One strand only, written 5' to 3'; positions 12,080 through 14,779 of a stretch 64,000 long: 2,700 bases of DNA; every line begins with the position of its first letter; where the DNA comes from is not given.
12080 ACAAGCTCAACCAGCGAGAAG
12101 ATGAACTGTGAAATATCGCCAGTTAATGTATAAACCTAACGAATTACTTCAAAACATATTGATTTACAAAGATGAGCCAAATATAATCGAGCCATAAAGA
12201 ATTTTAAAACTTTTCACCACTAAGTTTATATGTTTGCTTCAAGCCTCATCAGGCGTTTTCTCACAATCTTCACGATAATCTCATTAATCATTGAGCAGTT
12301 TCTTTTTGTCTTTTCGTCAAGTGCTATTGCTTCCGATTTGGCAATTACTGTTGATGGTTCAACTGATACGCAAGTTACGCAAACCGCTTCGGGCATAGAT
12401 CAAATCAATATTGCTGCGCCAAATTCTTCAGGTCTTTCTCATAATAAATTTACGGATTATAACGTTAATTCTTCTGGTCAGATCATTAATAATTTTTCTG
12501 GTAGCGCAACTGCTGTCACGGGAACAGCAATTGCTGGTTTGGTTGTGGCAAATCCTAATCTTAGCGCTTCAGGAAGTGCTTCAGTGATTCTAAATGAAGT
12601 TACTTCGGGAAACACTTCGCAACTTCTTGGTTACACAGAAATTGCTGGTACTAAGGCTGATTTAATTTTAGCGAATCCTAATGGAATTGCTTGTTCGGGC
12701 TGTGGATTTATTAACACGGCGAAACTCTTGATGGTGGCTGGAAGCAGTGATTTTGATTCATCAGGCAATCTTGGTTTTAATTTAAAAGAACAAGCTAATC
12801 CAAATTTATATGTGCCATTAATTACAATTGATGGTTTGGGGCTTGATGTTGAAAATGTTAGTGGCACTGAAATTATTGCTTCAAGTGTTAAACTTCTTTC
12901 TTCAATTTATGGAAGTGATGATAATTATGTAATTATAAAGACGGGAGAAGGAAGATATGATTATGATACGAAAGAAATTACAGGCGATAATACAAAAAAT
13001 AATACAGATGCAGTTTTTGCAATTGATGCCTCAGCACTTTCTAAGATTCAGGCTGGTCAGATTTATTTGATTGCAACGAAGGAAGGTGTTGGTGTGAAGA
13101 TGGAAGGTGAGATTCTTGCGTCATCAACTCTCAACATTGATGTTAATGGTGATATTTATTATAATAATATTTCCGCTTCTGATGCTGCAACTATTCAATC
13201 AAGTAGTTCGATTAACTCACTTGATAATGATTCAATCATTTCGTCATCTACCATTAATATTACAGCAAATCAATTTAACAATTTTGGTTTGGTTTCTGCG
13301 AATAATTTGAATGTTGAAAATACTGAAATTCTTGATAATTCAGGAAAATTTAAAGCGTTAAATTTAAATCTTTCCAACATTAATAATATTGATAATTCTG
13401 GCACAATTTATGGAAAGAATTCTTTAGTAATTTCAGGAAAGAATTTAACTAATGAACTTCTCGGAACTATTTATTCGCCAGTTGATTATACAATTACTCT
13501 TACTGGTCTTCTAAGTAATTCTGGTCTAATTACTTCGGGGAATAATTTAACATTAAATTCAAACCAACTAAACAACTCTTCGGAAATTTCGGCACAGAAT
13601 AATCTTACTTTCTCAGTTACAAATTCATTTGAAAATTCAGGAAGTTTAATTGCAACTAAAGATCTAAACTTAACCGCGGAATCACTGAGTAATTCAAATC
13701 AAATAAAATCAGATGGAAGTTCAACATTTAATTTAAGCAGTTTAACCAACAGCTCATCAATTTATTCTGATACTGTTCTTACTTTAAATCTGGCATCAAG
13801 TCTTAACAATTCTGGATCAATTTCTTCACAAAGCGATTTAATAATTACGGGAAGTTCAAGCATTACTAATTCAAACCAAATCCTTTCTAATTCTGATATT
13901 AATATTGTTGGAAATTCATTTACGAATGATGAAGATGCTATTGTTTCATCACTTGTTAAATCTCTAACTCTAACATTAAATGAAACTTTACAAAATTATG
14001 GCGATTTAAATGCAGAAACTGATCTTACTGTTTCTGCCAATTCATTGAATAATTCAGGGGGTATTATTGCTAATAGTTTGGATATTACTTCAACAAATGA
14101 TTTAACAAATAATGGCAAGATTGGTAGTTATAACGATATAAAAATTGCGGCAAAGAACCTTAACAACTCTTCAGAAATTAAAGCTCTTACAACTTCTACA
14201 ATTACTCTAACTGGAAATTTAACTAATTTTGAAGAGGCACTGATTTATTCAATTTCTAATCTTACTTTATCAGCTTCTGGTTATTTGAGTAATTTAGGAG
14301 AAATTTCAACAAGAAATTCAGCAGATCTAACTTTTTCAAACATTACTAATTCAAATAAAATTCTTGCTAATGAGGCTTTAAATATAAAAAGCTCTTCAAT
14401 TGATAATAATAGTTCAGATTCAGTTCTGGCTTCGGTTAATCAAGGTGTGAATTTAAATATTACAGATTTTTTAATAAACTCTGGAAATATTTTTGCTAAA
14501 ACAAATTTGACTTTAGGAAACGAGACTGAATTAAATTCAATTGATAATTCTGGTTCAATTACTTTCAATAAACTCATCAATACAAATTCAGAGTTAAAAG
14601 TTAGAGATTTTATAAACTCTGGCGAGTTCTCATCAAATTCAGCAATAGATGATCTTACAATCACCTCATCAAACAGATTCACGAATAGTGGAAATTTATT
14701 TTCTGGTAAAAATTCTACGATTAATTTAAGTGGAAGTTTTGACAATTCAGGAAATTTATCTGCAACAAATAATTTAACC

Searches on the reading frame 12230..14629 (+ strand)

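Call 22: search_protein_families(library=pfam, proteins=[window:12230-14629:+])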
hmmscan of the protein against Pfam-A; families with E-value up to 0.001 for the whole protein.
window:12230-14629:+ (800 aa): 2 families
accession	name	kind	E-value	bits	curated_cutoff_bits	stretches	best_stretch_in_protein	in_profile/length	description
PF05860.19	TPS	-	2.9e-38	132.7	33.5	1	39-309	3-250/252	TPS secretion domain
PF05594.20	Fil_haemagg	-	1.8e-06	28.9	21.5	1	435-496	1-66/72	Haemagglutinin repeat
